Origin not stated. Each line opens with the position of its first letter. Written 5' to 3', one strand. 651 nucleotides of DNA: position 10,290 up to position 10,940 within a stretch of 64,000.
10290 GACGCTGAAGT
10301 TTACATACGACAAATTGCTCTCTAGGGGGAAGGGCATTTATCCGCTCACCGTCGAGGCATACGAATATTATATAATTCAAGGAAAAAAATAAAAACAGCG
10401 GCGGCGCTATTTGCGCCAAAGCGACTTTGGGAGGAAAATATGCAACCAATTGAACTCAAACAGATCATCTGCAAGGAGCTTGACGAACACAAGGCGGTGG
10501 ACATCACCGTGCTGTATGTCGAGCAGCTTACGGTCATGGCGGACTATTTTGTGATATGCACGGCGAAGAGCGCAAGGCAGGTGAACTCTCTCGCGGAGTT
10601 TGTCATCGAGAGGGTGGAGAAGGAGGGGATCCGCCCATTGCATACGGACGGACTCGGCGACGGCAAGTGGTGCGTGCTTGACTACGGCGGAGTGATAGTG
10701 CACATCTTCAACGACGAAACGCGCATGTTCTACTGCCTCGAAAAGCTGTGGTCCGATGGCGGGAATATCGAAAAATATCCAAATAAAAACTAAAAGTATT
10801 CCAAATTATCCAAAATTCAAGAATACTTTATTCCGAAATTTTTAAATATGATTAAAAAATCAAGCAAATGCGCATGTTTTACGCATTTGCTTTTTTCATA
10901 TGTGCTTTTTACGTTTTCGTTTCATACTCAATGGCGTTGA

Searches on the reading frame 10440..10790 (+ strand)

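Call 4: search_protein_families(library=pfam, proteins=[window:10440-10790:+], max_evalue=0.01)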
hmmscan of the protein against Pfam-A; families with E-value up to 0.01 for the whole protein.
window:10440-10790:+ (117 aa): 1 family
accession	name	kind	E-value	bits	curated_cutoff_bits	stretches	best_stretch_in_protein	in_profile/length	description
PF02410.21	RsfS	-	2.6e-31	108.2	21.6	1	9-104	2-98/98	Ribosomal silencing factor during starvation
